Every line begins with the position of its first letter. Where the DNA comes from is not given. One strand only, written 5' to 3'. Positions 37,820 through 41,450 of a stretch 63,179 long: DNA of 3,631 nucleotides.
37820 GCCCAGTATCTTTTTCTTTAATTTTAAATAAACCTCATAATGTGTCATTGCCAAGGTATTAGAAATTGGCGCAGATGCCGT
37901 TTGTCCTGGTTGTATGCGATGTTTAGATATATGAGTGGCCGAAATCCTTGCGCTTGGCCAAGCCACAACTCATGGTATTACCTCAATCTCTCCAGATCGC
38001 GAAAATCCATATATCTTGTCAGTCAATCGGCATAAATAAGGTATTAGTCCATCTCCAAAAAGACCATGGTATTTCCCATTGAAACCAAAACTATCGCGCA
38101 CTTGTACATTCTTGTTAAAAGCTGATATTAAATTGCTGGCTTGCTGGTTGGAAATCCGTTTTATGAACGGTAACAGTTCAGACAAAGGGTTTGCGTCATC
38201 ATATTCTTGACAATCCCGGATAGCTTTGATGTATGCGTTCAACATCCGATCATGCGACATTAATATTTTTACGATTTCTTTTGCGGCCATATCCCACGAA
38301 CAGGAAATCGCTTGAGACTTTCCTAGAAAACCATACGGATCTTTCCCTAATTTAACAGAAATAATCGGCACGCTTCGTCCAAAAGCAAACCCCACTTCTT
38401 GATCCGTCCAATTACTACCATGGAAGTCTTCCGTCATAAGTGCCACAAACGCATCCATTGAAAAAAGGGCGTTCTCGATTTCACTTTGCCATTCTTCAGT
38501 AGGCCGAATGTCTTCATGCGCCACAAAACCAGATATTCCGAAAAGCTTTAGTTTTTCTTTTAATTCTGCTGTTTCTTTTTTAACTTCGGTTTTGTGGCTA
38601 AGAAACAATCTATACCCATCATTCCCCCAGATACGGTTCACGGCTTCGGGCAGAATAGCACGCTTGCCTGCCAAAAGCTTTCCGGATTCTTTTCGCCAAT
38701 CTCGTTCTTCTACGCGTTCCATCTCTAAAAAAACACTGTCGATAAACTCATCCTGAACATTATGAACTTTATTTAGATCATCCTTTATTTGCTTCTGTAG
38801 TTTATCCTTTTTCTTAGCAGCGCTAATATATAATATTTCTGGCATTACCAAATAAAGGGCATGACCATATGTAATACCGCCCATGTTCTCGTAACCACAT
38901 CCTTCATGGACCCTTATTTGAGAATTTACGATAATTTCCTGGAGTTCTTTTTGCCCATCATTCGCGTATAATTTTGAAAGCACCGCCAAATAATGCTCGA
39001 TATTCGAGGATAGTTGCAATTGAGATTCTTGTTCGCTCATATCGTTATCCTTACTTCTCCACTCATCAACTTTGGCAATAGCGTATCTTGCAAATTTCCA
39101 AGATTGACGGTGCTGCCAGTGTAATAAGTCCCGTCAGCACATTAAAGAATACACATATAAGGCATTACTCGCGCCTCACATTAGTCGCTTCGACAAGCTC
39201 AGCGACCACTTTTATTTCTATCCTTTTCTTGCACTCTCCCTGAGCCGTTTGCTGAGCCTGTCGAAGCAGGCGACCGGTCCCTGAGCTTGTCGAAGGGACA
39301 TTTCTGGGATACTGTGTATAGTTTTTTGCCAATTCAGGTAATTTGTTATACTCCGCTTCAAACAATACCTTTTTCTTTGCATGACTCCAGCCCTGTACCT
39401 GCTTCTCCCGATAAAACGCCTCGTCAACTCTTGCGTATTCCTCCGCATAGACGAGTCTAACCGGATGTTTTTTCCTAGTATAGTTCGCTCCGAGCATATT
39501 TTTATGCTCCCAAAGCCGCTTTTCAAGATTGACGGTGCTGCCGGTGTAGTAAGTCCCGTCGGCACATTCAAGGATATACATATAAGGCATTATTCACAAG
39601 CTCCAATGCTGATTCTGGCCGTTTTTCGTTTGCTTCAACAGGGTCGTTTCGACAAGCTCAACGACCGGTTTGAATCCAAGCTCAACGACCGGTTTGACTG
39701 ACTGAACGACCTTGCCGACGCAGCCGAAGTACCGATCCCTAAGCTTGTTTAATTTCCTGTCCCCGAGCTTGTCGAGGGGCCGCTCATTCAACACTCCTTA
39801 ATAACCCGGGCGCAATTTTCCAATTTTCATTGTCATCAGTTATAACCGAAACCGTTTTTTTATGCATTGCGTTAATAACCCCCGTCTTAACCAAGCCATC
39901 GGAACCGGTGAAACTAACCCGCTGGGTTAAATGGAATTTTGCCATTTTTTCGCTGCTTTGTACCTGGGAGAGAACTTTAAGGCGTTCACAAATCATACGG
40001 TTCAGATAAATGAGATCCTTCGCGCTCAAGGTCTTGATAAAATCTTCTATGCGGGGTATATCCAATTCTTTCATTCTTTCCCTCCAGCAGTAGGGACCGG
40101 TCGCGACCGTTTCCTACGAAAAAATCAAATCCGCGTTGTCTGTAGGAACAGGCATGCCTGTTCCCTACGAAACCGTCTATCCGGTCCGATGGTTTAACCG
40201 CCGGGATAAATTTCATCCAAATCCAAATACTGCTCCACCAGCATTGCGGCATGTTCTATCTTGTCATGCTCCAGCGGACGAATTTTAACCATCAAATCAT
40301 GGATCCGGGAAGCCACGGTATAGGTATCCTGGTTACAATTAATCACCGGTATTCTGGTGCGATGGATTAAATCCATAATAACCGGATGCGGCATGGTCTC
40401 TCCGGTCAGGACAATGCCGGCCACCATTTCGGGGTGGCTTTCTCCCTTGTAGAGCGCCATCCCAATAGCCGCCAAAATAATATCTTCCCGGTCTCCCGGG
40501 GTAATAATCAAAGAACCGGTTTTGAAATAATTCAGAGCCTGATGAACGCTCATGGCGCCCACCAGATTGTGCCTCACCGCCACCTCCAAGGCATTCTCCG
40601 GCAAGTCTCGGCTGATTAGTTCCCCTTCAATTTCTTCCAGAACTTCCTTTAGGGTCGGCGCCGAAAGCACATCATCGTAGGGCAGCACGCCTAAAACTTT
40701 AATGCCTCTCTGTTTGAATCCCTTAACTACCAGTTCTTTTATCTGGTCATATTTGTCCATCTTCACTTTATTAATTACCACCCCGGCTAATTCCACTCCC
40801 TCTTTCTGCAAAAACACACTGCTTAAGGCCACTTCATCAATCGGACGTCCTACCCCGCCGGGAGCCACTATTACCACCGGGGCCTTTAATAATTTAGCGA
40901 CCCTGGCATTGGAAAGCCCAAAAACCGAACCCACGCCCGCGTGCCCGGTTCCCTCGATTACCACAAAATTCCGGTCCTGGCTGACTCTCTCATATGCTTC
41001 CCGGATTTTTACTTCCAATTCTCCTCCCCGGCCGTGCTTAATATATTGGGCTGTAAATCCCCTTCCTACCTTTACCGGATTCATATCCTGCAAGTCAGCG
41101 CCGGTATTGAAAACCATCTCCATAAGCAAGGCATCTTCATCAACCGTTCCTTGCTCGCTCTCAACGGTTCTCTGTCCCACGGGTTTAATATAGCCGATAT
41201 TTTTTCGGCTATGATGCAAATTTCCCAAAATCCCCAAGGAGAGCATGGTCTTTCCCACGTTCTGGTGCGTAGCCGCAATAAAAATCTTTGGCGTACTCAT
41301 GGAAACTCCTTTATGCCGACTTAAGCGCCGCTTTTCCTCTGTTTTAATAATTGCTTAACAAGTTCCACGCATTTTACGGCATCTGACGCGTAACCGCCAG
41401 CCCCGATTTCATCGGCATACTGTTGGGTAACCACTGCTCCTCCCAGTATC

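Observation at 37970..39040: Orphan three-domain TIR protein as candidate single-gene immune effector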

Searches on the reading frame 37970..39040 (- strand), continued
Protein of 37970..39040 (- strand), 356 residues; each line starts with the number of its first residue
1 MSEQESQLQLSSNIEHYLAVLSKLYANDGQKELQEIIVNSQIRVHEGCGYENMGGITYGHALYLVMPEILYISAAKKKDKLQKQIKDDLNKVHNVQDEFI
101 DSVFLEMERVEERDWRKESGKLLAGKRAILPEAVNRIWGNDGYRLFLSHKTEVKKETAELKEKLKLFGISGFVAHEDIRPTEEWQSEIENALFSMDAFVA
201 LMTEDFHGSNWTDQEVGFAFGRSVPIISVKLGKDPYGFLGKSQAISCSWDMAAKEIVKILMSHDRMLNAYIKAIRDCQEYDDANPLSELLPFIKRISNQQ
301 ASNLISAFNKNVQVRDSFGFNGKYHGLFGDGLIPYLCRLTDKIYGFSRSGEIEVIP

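Call 53: search_dna_similar(query=window:37970-39040:-, collection=plasmids, mode=protein, max_evalue=1e-10, max_rows=15)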
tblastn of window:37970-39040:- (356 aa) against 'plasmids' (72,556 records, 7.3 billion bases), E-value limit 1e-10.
Records with a match: 6; places in all: 6; records where one place covers at least 80% of the query: 1.
Best place of each record, by identity: <60% 6.
By first word of the organism name: Klebsiella 2; Candidatus 1; Pseudarthrobacter 1; Rhodococcus 1; Paenarthrobacter 1.
By predicted mobility (MOB-suite, as given by PLSDB): conjugative 4; non-mobilizable 1; mobilizable 1.
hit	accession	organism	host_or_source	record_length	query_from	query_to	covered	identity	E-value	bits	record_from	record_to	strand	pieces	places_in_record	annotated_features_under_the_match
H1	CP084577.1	Candidatus Megaira endosymbiont of Mesostigma viride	Mesostigma viride,algae ...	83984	14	323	87%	34.8%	8e-36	145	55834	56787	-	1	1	toll/interleukin-1 receptor domain-containing protein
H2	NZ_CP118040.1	Klebsiella pneumoniae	Homo sapiens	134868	138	274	38%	44.3%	9e-25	112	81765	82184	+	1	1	toll/interleukin-1 receptor domain-containing protein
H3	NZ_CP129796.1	Klebsiella pneumoniae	Homo sapiens,whole organism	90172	138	274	38%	44.3%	1e-24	112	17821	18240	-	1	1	toll/interleukin-1 receptor domain-containing protein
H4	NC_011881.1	Pseudarthrobacter chlorophenolicus A6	-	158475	138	314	50%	34.1%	1e-20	100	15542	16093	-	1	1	toll/interleukin-1 receptor domain-containing protein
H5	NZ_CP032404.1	Rhodococcus erythropolis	mixed culture,soil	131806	138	314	50%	33.5%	5e-20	99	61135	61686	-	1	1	toll/interleukin-1 receptor domain-containing protein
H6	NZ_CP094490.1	Paenarthrobacter ureafaciens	soil,farmland soil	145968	144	314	48%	32.8%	7e-16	86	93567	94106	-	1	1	TIR domain-containing protein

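Call 54: search_dna_similar(query=window:37970-39040:-, collection=phages, mode=protein, max_evalue=1e-10, max_rows=10)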
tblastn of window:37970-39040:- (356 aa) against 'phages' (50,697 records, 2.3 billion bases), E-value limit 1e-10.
No match.

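Call 70: search_protein_families(library=pfam, proteins=[L012:11062-12819:+, L012:12968-13942:+, L018:6311-8428:+, L030:11105-12088:+, L046:11082-12443:+, L078:1554-2984:+, L004:11082-11753:+, L064:11119-11811:+, L048:11122-11652:+, L068:11077-11586:+], max_evalue=0.001)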
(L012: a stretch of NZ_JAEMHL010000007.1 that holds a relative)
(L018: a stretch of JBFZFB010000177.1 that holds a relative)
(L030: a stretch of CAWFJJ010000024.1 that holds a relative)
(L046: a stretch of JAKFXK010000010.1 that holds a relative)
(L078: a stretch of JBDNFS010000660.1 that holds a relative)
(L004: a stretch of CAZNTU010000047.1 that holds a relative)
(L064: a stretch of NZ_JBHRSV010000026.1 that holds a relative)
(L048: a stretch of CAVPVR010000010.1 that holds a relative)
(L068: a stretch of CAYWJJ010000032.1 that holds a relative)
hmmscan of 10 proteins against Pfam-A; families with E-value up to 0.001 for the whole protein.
L012:11062-12819:+ (585 aa): 1 family
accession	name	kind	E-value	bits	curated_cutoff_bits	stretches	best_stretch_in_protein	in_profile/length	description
PF13289.12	SIR2_2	-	4e-09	37.1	24.5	1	127-252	2-133/141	SIR2-like domain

L012:12968-13942:+ (324 aa): 1 family
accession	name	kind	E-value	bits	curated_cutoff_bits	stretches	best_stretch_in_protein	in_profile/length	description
PF16872.10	putAbiC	-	7.4e-21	74.9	22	1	228-300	2-76/80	Putative phage abortive infection protein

L018:6311-8428:+ (705 aa): 1 family
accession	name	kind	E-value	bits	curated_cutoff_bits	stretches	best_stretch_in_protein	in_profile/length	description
PF00078.32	RVT_1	-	1.8e-11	44.6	29.6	1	70-275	2-190/205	Reverse transcriptase (RNA-dependent DNA polymerase)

L030:11105-12088:+ (327 aa): 0 families

L046:11082-12443:+ (453 aa): 2 families
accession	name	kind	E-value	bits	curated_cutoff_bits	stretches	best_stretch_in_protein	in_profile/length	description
PF13440.11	Polysacc_synt_3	-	5.7e-08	32.8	23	1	56-334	3-267/293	Polysaccharide biosynthesis protein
PF01943.22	Polysacc_synt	-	9e-06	25.7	28.2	1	33-311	4-272/274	Polysaccharide biosynthesis protein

L078:1554-2984:+ (476 aa): 1 family
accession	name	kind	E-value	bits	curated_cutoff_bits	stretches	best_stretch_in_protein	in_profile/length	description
PF19614.4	DUF6119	-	1.9e-45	156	27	1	21-183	1-168/524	Family of unknown function (DUF6119)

L004:11082-11753:+ (223 aa): 0 families

L064:11119-11811:+ (230 aa): 0 families

L048:11122-11652:+ (176 aa): 1 family
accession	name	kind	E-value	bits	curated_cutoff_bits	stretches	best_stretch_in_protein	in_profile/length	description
PF01797.21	Y1_Tnp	-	1.6e-08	35.2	23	1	14-136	7-120/121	Transposase IS200 like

L068:11077-11586:+ (169 aa): 2 families
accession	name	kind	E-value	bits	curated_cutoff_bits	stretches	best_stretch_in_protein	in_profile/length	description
PF00903.31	Glyoxalase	-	1.9e-15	57.7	20.6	1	46-165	1-121/121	Glyoxalase/Bleomycin resistance protein/Dioxygenase superfamily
PF13669.12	Glyoxalase_4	-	5.1e-09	36.8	27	1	48-145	1-98/109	Glyoxalase/Bleomycin resistance protein/Dioxygenase superfamily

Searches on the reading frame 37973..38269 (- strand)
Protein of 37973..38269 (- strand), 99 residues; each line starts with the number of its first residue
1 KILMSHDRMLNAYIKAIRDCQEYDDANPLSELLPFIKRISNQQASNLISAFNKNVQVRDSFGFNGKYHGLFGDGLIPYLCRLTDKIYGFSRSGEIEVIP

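Call 35: search_solved_structures(query=A3, max_evalue=10)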
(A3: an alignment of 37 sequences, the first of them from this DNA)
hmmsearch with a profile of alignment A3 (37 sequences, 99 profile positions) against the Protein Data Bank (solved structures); distinct sequences matched with E-value up to 10: 4.
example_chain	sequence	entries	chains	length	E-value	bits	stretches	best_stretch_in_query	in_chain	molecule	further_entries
7ytf_A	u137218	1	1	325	0.56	13.6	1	31-67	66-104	Ketosteroid isomerase-related protein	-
9h41_A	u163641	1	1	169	0.56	13.6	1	31-68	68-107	Orange carotenoid-binding domain-containing protein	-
8qx5_A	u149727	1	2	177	0.6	13.5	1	31-68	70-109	Orange carotenoid-binding domain-containing protein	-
1z0j_B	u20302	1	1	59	0.94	12.9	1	2-43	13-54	FYVE-finger-containing Rab5 effector protein rabenosyn-5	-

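Call 37: search_protein_families(library=pfam, alignment_id=A3, max_evalue=1)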
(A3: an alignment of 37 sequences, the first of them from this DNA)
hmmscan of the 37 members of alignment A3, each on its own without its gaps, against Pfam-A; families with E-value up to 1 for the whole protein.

A. member 1, seq(99 aa): 1 family
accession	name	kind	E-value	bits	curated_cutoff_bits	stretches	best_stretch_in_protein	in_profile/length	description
PF19122.5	DUF5806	-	0.1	12.9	33.5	1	28-73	52-98/148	Family of unknown function (DUF5806)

B. families by the number of members that match (of 37 scanned): 13 families
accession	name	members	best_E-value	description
PF22731.1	NCH4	1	0.022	NACHT C-terminal Helical domain 4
PF13873.12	Myb_DNA-bind_5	1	0.028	Myb/SANT-like DNA-binding domain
PF03295.19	Pox_TAA1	1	0.039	Poxvirus trans-activator protein A1 C-terminal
PF19795.4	DUF6279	1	0.043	Family of unknown function (DUF6279)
PF10145.14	PhageMin_Tail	1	0.067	Phage-related minor tail protein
PF25574.1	TPR_IMB1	1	0.071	Importin subunit beta-1-like, TPR repeats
PF24752.1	DUF7697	1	0.071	Family of unknown function (DUF7697)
PF11430.13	EGL-1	1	0.075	Programmed cell death activator EGL-1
PF19122.5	DUF5806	1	0.1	Family of unknown function (DUF5806)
PF02944.25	BESS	1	0.11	BESS motif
PF01601.21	CoV_S2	1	0.17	Coronavirus spike glycoprotein S2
PF25699.1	AcrF8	1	0.18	Anti-CRISPR protein AcrF8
PF00690.31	Cation_ATPase_N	1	0.21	Cation transporter/ATPase, N-terminus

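Call 72: find_homologous_proteins(query=A3, max_evalue=0.001)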
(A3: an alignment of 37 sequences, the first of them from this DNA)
Query A3 (37 sequences) (99 aa, profile of the alignment): 2 proteins with E <= 0.001 among 407 candidates.
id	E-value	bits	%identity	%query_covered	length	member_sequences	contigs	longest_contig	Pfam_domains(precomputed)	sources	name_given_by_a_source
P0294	8.4e-32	127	63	88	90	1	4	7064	-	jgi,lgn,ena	-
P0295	1.5e-27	113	52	82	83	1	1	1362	-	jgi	jgi:hypothetical protein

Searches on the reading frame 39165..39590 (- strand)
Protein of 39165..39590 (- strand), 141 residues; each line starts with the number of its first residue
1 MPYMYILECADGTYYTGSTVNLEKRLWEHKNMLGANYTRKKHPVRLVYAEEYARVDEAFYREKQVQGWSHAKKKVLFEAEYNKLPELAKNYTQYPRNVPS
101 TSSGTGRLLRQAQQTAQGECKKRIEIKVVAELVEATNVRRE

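Call 3: search_protein_families(library=pfam, proteins=[window:39165-39590:-], max_evalue=1)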
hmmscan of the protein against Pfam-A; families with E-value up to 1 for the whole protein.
window:39165-39590:- (141 aa): 1 family
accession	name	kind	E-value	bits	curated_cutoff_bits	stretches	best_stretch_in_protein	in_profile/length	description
PF01541.30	GIY-YIG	-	2.3e-16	60.3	22.6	1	2-73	2-76/78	GIY-YIG catalytic domain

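Call 4: search_protein_families(library=padloc, proteins=[window:39165-39590:-], max_evalue=1)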
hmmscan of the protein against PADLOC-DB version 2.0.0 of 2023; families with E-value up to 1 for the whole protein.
window:39165-39590:- (141 aa): 0 families

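Call 5: search_protein_families(library=ncbifam, proteins=[window:39165-39590:-], max_evalue=1)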
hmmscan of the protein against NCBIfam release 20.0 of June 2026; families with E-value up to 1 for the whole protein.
window:39165-39590:- (141 aa): 3 families
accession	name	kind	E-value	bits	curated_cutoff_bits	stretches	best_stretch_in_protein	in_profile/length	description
TIGR01453.1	grpIintron_endo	subfamily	0.00058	19.9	56.05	1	4-36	4-37/215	group I intron endonuclease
NF002946.0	PRK03601.1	equivalog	0.0084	15.5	240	1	9-84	21-91/275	HTH-type transcriptional regulator HdfR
NF010357.0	PRK13785.1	equivalog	0.073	11.7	700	1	49-94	384-426/455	adenylosuccinate synthase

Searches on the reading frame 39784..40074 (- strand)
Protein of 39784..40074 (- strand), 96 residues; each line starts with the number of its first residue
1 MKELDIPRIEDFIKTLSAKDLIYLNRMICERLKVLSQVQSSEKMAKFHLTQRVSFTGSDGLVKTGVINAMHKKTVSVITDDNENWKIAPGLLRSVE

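Call 3: search_protein_families(library=pfam, proteins=[window:39784-40074:-], max_evalue=1)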
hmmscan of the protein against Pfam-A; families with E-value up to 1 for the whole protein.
window:39784-40074:- (96 aa): 2 families
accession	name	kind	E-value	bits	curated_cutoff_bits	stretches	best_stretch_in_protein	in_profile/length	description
PF02980.22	FokI_dom_2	-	0.0052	17.4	25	1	32-84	16-66/136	FokI, recognition domain, subdomain 2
PF17334.7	CsgA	-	0.088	14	25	1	10-45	38-73/83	Minor curli fiber component A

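Call 4: search_protein_families(library=padloc, proteins=[window:39784-40074:-], max_evalue=1)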
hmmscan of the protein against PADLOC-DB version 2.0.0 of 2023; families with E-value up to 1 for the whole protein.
window:39784-40074:- (96 aa): 0 families

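Call 5: search_protein_families(library=ncbifam, proteins=[window:39784-40074:-], max_evalue=1)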
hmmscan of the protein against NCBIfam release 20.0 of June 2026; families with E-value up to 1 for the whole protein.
window:39784-40074:- (96 aa): 1 family
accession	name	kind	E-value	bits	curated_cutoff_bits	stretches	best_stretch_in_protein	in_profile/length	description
NF004071.0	PRK05580.2-3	equivalog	0.086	10.7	1105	1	24-85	134-197/735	primosomal protein N'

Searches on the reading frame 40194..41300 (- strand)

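Call 3: search_protein_families(library=pfam, proteins=[window:40194-41300:-], max_evalue=1)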
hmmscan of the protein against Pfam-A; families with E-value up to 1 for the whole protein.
window:40194-41300:- (368 aa): 4 families
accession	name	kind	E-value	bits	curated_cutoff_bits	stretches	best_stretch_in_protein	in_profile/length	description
PF13500.12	AAA_26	-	3.9e-33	115.4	27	1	5-216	2-198/198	AAA domain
PF07085.17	DRTGG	-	9e-26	90.2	25.2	1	219-335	1-104/105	DRTGG domain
PF01656.29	CbiA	-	9.6e-08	32.5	25.4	1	6-213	1-116/125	CobQ/CobB/MinD/ParA nucleotide binding domain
PF00142.24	Fer4_NifH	-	0.021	14.7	25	1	164-218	169-220/271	4Fe-4S iron sulfur cluster binding proteins, NifH/frxC family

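Call 75: search_protein_families(library=padloc, proteins=[window:40194-41300:-], max_evalue=0.00001)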
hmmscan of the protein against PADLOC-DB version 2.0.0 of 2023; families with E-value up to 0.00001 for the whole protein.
window:40194-41300:- (368 aa): 0 families
